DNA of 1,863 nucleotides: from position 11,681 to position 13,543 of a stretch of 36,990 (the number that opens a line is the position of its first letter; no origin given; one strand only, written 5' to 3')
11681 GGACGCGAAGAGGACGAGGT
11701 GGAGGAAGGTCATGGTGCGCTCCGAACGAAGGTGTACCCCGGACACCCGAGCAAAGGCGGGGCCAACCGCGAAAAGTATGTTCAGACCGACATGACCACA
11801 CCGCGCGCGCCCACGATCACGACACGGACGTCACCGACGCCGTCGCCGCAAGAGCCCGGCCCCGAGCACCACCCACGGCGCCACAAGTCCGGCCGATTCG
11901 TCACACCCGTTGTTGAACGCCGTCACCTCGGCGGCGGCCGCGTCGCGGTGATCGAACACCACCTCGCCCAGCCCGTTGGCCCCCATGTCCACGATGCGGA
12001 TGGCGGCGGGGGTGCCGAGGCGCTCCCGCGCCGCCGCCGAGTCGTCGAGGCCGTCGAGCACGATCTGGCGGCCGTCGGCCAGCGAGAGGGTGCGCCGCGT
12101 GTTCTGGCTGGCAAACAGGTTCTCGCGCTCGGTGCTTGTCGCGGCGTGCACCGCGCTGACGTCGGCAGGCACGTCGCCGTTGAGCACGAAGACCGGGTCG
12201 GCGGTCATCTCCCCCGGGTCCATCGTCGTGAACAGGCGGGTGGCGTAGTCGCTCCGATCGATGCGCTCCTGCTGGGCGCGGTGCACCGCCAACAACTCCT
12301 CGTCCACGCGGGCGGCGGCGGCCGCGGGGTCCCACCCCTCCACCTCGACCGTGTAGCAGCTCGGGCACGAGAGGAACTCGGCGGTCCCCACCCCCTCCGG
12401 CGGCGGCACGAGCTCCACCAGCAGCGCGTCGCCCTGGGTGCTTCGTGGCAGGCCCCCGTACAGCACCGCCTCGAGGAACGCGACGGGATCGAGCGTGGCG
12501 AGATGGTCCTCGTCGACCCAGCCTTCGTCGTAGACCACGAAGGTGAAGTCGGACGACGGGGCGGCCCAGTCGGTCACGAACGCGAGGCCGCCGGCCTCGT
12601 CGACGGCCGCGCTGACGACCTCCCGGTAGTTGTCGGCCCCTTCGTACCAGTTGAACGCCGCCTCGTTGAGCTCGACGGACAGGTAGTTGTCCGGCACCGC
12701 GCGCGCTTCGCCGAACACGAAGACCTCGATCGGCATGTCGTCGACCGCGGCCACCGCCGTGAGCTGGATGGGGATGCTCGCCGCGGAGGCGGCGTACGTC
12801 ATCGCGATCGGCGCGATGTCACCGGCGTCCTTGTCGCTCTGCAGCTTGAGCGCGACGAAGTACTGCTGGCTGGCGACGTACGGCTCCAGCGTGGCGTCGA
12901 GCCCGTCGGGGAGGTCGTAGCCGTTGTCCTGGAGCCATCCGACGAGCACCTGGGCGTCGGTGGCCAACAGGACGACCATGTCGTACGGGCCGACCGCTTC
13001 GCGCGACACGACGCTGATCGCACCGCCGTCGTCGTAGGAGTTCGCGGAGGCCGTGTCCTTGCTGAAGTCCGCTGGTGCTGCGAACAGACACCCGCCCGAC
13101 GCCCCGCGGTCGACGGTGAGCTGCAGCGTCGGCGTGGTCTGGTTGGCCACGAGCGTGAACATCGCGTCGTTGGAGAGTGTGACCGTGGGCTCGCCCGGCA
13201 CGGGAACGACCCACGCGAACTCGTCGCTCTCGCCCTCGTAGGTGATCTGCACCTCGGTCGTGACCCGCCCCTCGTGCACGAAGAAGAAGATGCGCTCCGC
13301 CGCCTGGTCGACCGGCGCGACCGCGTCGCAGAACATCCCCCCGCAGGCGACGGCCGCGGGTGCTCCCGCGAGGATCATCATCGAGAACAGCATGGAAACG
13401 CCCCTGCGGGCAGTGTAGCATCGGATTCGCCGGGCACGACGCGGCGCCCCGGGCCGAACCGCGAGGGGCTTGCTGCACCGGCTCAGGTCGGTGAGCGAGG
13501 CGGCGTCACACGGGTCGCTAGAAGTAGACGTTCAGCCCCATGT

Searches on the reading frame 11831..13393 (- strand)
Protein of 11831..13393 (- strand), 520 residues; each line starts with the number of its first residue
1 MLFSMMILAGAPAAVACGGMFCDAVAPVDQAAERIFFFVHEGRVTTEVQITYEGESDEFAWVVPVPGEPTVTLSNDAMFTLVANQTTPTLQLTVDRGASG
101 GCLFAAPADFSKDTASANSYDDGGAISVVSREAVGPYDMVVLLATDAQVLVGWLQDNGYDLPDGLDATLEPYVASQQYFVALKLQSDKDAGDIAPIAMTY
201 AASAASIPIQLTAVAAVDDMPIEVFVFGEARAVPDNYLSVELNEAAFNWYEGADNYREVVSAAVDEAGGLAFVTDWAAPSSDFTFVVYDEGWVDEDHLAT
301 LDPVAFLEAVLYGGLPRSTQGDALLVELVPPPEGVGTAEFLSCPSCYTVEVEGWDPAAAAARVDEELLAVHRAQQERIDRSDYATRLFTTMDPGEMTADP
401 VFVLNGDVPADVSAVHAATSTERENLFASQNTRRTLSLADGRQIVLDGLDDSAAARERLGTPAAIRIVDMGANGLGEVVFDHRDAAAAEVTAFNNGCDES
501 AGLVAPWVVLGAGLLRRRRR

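Call 16: search_protein_families(library=pfam, proteins=[window:11831-13393:-], max_evalue=0.001)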
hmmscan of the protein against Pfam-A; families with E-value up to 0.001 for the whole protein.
window:11831-13393:- (520 aa): 1 family
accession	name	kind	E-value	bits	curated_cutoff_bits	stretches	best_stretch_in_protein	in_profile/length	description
PF10092.14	DUF2330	-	5.4e-36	124.7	24.7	1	12-258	2-242/279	Uncharacterized protein conserved in bacteria (DUF2330)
